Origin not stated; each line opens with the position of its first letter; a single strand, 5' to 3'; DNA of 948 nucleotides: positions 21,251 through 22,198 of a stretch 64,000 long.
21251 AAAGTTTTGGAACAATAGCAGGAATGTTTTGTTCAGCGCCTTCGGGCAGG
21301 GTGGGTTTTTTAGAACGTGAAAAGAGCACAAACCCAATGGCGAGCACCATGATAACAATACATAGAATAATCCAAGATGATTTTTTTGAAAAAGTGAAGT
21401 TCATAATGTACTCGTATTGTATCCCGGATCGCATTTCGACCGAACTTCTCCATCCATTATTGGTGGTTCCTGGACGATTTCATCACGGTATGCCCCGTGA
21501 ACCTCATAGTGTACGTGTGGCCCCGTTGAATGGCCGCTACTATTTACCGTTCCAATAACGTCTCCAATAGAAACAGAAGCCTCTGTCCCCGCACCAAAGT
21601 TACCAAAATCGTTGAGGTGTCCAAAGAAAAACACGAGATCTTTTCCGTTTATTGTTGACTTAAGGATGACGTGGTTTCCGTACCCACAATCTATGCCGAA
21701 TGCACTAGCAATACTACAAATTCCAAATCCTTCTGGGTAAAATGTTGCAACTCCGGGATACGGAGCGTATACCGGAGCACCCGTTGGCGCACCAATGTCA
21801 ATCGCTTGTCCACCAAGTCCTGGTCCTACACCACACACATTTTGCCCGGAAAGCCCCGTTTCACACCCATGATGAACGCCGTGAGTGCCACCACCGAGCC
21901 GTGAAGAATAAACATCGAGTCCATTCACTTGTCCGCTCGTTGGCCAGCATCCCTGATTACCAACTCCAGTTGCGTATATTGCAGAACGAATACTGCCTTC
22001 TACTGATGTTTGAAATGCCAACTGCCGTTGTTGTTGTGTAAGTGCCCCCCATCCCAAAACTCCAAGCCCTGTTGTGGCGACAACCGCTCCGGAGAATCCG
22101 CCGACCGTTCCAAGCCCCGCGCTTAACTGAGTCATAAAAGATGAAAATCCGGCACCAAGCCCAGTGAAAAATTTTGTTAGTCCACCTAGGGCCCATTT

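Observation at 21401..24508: Giant polytopic protein fusing a K/E-rich coiled region, Gly-rich TM bundle and M23 peptidase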

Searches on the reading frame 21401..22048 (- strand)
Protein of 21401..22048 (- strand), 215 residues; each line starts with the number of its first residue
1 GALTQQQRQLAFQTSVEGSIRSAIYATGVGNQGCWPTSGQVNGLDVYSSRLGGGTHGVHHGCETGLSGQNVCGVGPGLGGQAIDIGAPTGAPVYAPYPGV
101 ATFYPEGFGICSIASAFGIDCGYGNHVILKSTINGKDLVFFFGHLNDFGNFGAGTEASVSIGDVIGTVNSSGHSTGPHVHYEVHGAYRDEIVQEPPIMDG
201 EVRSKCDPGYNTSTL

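Call 14: search_solved_structures(query=window:21401-22048:-, max_evalue=0.01, show_alignments=4)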
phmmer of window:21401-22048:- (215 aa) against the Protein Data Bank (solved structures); distinct sequences matched with E-value up to 0.01: 8.
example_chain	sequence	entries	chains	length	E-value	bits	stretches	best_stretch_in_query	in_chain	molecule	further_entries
6smk_A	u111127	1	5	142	1.2e-07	34.7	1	73-184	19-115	Peptidase_M23 domain-containing protein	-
3slu_A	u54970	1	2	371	1.1e-06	31.6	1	83-183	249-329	M23 peptidase domain protein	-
6muk_A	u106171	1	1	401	1.2e-06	31.4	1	83-183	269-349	Peptidase M23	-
4rny_A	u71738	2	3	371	4.9e-05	26.2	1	116-185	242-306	Conserved hypothetical secreted protein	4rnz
5j1l_A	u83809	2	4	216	0.00023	24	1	103-184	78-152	ToxR-activated gene (TagE)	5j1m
9gy1_A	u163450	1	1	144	0.00054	22.8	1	121-191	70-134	Peptidase, M23 family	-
9m7n_A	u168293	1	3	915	0.0016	21.2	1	117-184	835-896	Gp16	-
5kvp_A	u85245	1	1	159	0.0096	18.7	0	53-184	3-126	Zoocin A endopeptidase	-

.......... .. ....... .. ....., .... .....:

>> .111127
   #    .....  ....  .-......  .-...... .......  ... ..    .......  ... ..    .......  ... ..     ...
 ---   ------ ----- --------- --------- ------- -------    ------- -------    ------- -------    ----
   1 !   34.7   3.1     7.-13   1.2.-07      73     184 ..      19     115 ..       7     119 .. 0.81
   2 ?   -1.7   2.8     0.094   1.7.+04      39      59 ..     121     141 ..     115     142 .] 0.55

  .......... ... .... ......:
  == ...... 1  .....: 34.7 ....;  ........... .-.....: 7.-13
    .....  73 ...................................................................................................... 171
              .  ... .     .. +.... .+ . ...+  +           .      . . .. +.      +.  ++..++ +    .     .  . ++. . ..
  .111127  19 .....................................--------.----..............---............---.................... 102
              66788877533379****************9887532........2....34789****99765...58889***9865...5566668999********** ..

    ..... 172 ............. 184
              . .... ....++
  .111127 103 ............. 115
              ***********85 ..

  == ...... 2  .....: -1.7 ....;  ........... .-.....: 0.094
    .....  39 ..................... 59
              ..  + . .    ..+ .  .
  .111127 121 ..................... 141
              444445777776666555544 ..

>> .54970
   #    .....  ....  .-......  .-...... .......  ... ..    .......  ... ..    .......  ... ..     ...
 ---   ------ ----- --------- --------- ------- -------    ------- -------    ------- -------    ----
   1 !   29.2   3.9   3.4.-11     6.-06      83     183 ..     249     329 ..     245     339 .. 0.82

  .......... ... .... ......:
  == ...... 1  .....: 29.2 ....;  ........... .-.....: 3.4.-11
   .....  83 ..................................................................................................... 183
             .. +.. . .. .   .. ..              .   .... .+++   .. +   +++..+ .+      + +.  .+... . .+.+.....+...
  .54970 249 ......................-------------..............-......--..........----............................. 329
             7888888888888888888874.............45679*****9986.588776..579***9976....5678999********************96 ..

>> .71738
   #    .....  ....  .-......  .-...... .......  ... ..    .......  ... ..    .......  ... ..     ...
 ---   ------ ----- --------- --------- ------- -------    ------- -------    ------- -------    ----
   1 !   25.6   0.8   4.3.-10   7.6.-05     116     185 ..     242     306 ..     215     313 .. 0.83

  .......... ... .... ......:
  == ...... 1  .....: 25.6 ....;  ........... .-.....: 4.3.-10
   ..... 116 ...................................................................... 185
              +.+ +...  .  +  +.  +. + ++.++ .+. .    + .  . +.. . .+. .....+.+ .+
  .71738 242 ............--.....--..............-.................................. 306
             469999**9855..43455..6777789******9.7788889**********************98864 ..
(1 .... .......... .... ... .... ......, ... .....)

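Call 50: search_solved_structures(query=A3, max_evalue=0.01, show_alignments=5)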
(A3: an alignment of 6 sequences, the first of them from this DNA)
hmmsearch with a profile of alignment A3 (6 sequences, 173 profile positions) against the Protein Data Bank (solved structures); distinct sequences matched with E-value up to 0.01: 27.
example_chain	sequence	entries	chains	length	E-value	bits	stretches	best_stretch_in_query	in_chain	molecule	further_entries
3slu_A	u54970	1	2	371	9e-13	51.5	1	49-139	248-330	M23 peptidase domain protein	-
6muk_A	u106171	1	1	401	1e-12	51.4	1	49-139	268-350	Peptidase M23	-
5kvp_A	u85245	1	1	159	3.2e-11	46.5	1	26-142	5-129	Zoocin A endopeptidase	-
5j1l_A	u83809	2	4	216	3.7e-11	46.3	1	48-140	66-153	ToxR-activated gene (TagE)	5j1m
9gy1_A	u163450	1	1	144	8.7e-11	45.1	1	41-140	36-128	Peptidase, M23 family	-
4rny_A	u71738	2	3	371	1.4e-10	44.4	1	75-140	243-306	Conserved hypothetical secreted protein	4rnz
5j1l_B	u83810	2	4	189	1.9e-09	40.7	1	46-140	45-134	ToxR-activated gene (TagE)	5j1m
6smk_A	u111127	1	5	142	2e-09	40.6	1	43-139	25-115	Peptidase_M23 domain-containing protein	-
5j1k_A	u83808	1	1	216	2.3e-09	40.4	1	46-140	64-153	ToxR-activated gene (TagE)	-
7qrl_A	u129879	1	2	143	5.1e-08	36.1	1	37-140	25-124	DipM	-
7qrl_C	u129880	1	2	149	5.7e-08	35.9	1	37-140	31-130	DipM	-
6ue4_A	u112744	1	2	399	8e-08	35.4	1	61-140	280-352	ShyA endopeptidase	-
6u2a_A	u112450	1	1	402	8e-08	35.4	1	61-140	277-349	ShyA endopeptidase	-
9m7n_A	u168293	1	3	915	9.7e-08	35.1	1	57-138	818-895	Gp16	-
9k2v_E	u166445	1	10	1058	8.5e-07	32.1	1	51-140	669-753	Internal protein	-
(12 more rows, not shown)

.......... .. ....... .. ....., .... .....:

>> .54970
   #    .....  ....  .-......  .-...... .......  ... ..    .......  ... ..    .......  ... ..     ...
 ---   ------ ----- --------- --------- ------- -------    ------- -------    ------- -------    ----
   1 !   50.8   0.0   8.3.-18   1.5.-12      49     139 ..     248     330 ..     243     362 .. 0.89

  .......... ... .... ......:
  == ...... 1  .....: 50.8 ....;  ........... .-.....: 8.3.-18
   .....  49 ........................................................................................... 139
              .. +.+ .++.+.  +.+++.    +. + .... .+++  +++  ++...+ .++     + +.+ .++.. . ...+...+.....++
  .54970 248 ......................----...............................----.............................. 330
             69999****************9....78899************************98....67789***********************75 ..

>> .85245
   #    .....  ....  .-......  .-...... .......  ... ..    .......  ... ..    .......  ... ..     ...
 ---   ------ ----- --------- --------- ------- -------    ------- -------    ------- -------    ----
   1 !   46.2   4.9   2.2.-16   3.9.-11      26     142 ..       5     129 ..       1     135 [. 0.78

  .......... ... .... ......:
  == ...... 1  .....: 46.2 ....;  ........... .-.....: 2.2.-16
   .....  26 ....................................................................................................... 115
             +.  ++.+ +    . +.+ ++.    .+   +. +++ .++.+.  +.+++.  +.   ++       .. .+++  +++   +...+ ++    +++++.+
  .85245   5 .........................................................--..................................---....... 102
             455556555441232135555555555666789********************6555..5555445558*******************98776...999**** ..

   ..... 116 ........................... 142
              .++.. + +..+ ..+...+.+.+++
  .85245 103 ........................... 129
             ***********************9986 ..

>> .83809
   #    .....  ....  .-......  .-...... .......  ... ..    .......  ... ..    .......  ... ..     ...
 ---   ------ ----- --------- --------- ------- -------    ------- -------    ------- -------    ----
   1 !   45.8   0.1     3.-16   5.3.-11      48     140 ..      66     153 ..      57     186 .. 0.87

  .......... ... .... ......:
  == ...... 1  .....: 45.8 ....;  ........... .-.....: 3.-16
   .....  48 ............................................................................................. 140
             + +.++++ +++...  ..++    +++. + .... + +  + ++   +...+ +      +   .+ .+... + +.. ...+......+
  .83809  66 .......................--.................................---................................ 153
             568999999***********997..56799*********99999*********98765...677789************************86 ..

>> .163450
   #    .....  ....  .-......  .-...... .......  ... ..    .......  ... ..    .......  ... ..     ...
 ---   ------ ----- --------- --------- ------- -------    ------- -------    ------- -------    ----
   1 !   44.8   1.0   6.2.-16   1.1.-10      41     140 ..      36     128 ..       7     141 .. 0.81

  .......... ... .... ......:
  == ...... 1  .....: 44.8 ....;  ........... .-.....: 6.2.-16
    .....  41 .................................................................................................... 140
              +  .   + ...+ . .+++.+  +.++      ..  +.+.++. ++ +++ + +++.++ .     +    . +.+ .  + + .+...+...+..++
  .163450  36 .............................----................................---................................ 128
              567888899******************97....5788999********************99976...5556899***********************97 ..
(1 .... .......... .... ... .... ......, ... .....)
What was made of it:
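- Phage internal proteins with M23 domains appear among the PDB hits (call 50).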
